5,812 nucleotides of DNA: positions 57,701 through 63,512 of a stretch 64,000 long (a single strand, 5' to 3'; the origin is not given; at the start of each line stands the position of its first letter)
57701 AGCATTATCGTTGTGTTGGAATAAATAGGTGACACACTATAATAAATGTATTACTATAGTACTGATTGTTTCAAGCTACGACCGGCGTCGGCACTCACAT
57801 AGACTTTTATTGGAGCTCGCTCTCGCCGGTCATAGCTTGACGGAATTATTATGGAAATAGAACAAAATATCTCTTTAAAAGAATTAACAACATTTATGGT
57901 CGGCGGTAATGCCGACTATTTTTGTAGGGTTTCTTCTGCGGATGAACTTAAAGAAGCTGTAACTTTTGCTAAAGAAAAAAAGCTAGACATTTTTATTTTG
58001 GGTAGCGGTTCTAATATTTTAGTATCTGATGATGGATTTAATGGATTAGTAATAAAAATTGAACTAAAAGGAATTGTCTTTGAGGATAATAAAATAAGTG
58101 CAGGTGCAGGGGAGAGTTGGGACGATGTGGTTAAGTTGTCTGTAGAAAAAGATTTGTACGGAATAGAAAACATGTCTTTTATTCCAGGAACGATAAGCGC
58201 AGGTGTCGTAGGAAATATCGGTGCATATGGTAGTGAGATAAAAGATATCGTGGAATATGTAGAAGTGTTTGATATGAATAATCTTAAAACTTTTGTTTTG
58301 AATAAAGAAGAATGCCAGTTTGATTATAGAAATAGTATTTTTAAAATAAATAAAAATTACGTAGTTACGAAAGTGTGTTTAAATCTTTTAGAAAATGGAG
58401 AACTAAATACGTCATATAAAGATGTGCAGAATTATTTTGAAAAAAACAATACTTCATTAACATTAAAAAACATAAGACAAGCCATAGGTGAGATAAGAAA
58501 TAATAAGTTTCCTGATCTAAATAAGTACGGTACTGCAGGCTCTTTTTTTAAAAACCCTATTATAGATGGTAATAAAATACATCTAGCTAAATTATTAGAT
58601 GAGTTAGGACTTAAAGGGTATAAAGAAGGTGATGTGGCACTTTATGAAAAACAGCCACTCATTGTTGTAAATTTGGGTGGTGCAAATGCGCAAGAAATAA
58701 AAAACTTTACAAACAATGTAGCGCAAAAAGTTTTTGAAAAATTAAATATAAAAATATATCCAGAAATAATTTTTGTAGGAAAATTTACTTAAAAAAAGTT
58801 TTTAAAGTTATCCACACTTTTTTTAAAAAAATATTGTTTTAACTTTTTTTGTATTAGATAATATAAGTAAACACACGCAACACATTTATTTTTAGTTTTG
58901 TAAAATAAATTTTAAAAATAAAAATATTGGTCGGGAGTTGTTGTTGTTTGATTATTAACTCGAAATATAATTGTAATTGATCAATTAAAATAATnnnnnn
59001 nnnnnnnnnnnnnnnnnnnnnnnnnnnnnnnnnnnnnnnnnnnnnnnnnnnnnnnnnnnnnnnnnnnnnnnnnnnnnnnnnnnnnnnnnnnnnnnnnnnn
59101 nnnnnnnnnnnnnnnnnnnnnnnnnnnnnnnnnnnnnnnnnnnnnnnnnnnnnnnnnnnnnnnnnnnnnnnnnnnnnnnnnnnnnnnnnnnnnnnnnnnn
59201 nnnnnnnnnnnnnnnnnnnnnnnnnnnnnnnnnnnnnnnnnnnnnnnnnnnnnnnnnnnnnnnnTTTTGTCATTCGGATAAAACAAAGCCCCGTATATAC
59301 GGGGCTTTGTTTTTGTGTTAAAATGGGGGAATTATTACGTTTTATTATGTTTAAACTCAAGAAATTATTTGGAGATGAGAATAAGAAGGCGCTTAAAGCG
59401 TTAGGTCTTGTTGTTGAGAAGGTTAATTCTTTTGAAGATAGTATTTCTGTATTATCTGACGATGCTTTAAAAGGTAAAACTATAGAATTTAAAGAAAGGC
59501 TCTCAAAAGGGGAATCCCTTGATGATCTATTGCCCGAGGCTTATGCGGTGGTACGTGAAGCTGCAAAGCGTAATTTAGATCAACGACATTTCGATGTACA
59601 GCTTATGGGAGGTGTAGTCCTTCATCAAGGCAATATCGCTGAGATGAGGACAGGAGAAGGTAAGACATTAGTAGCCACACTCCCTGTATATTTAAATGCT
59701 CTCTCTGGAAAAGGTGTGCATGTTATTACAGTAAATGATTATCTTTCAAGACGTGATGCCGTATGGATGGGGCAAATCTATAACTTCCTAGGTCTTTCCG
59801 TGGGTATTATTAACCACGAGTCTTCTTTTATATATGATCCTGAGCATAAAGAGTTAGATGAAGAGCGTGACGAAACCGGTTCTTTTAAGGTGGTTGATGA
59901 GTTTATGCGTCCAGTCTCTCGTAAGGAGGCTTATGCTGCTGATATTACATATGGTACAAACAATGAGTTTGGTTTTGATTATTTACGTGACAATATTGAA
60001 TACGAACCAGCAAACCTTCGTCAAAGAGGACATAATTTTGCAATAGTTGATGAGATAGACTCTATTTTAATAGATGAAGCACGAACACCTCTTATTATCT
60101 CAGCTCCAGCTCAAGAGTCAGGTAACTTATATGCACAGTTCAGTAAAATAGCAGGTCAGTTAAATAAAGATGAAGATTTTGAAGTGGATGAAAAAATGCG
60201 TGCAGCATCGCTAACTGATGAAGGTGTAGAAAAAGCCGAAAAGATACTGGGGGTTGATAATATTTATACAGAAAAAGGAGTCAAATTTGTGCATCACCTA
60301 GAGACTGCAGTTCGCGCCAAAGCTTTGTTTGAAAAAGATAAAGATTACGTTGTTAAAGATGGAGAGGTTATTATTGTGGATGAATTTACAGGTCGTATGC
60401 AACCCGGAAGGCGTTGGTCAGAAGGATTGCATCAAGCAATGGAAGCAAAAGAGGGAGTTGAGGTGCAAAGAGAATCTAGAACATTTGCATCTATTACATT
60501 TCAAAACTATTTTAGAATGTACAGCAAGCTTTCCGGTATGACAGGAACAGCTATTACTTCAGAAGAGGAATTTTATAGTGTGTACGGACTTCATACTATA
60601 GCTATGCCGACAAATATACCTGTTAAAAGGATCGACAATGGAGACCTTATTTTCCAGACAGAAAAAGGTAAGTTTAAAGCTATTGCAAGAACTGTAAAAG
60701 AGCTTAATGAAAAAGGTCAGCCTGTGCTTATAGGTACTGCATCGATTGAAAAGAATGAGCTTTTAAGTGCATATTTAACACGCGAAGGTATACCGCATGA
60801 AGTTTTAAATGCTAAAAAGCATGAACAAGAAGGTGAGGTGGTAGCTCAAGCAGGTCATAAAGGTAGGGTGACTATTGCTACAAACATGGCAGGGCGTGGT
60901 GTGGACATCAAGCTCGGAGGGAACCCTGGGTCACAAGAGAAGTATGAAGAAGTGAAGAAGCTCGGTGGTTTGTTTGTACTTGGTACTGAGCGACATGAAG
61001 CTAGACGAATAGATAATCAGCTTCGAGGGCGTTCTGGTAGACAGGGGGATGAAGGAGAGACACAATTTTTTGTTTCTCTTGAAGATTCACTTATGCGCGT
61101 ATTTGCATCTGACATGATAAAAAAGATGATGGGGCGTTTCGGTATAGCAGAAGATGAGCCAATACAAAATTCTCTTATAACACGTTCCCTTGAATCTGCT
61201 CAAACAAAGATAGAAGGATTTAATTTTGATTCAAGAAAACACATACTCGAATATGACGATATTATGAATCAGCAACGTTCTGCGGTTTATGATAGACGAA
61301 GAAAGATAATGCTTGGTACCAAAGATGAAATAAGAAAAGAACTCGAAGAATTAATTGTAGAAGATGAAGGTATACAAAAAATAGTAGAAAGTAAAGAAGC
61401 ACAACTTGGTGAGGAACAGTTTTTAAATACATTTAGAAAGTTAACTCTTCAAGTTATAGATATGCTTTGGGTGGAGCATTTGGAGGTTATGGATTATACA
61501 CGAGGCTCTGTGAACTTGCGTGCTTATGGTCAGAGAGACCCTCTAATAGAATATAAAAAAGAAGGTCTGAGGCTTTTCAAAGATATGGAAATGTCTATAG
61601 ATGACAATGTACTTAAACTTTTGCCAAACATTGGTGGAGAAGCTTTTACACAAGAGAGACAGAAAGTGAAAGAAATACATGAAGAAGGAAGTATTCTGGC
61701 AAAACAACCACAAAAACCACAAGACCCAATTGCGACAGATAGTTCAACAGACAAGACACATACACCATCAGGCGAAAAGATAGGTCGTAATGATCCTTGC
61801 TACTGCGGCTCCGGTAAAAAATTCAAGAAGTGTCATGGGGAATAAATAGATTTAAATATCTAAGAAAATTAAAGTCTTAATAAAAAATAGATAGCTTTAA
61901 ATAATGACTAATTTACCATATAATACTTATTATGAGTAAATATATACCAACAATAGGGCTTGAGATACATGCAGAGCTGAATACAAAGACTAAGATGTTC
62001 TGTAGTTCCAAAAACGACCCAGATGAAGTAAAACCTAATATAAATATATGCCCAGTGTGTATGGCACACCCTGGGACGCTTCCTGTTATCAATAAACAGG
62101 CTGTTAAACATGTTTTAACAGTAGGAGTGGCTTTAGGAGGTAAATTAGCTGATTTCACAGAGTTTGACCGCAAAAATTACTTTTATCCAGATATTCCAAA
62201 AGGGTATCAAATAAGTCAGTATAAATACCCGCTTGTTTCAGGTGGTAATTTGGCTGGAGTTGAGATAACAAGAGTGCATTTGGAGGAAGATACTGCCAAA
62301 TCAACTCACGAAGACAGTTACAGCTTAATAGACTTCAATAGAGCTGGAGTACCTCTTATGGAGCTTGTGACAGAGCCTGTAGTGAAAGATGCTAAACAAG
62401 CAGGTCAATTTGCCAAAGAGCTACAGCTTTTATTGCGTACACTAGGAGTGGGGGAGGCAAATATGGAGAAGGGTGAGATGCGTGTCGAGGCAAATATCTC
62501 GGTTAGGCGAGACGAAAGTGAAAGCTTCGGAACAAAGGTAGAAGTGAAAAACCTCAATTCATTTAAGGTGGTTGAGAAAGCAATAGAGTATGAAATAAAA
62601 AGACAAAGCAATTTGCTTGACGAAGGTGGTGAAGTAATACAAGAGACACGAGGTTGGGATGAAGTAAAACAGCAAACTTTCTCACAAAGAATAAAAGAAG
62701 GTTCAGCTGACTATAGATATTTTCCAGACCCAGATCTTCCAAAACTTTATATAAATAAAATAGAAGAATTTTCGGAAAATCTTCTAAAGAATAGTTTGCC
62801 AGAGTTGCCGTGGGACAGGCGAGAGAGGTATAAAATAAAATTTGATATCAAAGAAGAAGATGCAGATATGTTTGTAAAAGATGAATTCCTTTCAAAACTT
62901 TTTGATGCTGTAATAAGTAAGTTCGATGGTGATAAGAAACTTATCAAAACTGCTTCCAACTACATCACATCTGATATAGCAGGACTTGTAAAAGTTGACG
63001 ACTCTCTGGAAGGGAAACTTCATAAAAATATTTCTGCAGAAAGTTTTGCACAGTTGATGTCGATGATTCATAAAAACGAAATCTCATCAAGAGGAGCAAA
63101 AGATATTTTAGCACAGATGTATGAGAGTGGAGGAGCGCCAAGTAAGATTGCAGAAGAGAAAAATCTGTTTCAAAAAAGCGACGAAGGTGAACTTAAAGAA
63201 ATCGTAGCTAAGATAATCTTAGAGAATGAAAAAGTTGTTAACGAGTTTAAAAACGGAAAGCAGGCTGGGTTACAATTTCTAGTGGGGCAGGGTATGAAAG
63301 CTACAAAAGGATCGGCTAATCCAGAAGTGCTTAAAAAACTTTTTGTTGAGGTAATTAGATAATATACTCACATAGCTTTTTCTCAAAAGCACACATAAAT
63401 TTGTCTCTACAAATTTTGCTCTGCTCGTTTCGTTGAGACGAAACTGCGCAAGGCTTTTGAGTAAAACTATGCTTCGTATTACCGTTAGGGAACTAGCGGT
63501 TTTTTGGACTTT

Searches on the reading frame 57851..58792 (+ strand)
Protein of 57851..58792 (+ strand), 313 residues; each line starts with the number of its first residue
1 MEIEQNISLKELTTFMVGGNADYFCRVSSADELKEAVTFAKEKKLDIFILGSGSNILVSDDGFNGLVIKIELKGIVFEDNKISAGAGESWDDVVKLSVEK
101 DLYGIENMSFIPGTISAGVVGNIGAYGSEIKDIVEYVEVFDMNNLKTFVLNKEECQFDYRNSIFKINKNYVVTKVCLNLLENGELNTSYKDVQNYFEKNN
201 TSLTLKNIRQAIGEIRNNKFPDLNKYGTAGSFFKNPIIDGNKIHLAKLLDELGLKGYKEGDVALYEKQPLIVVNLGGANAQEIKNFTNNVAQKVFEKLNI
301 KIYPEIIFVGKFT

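Call 35: search_protein_families(library=pfam, proteins=[window:57851-58792:+], max_evalue=0.00001)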
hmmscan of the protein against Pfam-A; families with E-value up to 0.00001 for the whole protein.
window:57851-58792:+ (313 aa): 2 families
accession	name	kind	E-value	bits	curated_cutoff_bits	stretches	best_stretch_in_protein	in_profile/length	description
PF02873.21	MurB_C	-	5.1e-22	78.4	27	1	208-309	2-99/99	UDP-N-acetylenolpyruvoylglucosamine reductase, C-terminal domain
PF01565.28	FAD_binding_4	-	2.6e-21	76.2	26.4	1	22-142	2-131/139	FAD binding domain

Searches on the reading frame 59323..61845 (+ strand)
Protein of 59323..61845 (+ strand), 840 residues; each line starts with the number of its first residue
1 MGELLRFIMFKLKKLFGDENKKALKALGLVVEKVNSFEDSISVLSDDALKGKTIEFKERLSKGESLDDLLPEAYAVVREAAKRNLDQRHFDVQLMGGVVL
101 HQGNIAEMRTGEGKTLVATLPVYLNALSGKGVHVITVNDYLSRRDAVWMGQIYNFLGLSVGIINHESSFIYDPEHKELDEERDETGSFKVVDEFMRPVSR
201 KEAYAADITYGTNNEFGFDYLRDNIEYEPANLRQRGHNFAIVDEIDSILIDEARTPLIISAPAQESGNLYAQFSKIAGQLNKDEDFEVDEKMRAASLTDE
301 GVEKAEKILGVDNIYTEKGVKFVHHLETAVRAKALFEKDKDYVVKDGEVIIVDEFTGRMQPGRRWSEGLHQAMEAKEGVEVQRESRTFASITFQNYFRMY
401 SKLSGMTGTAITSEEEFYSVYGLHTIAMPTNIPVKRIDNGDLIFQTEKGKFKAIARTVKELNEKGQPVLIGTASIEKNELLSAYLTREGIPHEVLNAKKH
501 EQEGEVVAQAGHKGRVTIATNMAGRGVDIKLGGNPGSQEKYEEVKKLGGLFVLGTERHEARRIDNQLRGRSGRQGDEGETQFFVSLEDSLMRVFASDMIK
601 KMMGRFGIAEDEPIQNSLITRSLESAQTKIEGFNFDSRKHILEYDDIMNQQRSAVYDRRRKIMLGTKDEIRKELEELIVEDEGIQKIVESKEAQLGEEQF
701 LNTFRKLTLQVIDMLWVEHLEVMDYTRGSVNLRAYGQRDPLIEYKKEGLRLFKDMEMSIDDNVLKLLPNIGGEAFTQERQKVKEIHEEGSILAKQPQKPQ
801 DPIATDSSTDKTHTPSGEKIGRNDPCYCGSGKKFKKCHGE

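Call 41: search_protein_families(library=pfam, proteins=[window:59323-61845:+], max_evalue=0.00001)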
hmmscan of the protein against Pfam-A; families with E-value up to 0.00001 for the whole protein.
window:59323-61845:+ (840 aa): 5 families
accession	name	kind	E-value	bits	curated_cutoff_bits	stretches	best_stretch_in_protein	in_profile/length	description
PF07517.20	SecA_DEAD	-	6.5e-125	416.6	24.6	1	12-417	1-289/290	SecA DEAD-like domain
PF21090.3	P-loop_SecA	-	7.7e-79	264.5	27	2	433-538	1-106/205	SecA P-loop domain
PF07516.18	SecA_SW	-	2.7e-44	152.1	26.7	2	674-768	107-197/200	SecA Wing and Scaffold domain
PF01043.26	SecA_PP_bind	-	1.3e-42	145.2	23.5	1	267-374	3-110/110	SecA preprotein cross-linking domain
PF02810.21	SEC-C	-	2.4e-09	37.3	20.4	1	822-839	1-18/19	SEC-C motif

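Call 42: find_homologous_proteins(query=window:59323-61845:+, max_evalue=1e-50)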
Query window:59323-61845:+ (840 aa): 8000 proteins with E <= 1e-50 among 8000 candidates; the best 120 are listed.
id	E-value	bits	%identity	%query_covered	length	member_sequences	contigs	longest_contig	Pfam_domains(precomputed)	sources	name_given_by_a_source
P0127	0.0e+0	1709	91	99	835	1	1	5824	PF07517.21,PF07516.19,PF21090.4,PF02810.22,PF01043.27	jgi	jgi:preprotein translocase subunit SecA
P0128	0.0e+0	1708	90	99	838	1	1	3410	PF07517.21,PF07516.19,PF21090.4,PF02810.22,PF01043.27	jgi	jgi:preprotein translocase subunit SecA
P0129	0.0e+0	1700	90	99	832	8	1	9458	PF07517.21,PF07516.19,PF21090.4,PF02810.22,PF01043.27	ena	-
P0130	0.0e+0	1680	89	99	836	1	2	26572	PF07517.21,PF07516.19,PF21090.4,PF02810.22,PF01043.27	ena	-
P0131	0.0e+0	1679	89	99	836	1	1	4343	PF07517.21,PF07516.19,PF21090.4,PF02810.22,PF01043.27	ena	-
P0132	0.0e+0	1671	88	99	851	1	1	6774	PF07517.21,PF07516.19,PF21090.4,PF02810.22,PF01043.27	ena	-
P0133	0.0e+0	1671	88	99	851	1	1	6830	PF07517.21,PF07516.19,PF21090.4,PF02810.22,PF01043.27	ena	-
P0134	0.0e+0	1670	88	99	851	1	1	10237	PF07517.21,PF07516.19,PF21090.4,PF02810.22,PF01043.27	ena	-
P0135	0.0e+0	1656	88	99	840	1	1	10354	PF07517.21,PF07516.19,PF21090.4,PF02810.22,PF01043.27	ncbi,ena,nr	ncbi:MAG: preprotein translocase subunit SecA [Parcubacteria group bacterium]|nr:preprotein transloc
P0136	0.0e+0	1640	87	99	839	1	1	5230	PF07517.21,PF07516.19,PF21090.4,PF02810.22,PF01043.27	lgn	-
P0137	0.0e+0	1598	87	99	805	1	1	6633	PF07517.21,PF07516.19,PF21090.4,PF02810.22,PF01043.27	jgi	jgi:preprotein translocase subunit SecA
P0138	0.0e+0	1596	87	99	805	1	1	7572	PF07517.21,PF07516.19,PF21090.4,PF02810.22,PF01043.27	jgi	jgi:preprotein translocase subunit SecA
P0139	0.0e+0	1563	82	99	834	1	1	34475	PF07517.21,PF07516.19,PF21090.4,PF02810.22,PF00271.38,PF01043.27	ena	-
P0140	0.0e+0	1556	88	92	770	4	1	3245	PF07517.21,PF07516.19,PF21090.4,PF02810.22,PF01043.27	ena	-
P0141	0.0e+0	1529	81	99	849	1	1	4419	PF07517.21,PF07516.19,PF21090.4,PF02810.22,PF01043.27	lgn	-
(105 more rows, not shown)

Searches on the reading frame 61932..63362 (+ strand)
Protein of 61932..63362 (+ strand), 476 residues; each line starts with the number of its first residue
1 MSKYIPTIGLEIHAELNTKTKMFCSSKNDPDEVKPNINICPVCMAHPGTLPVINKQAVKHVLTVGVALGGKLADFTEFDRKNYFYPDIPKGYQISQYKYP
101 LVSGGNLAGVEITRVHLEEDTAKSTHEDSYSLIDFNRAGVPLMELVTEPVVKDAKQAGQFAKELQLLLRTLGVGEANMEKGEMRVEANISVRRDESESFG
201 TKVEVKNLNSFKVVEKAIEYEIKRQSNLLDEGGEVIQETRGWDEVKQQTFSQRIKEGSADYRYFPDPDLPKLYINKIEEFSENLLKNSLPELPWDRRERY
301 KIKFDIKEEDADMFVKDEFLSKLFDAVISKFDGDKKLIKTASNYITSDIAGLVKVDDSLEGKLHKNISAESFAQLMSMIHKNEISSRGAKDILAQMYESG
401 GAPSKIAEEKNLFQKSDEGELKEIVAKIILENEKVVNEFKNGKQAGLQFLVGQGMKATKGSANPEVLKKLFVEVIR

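Call 41: search_protein_families(library=pfam, proteins=[window:61932-63362:+], max_evalue=0.00001)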
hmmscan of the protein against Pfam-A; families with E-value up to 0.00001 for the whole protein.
window:61932-63362:+ (476 aa): 2 families
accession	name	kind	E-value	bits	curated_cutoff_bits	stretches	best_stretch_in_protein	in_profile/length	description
PF02934.20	GatB_N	-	2.5e-107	358.6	23.4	1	7-276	2-273/277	GatB/GatE catalytic domain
PF02637.23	GatB_Yqey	-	8.7e-34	117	27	1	336-473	12-146/148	GatB domain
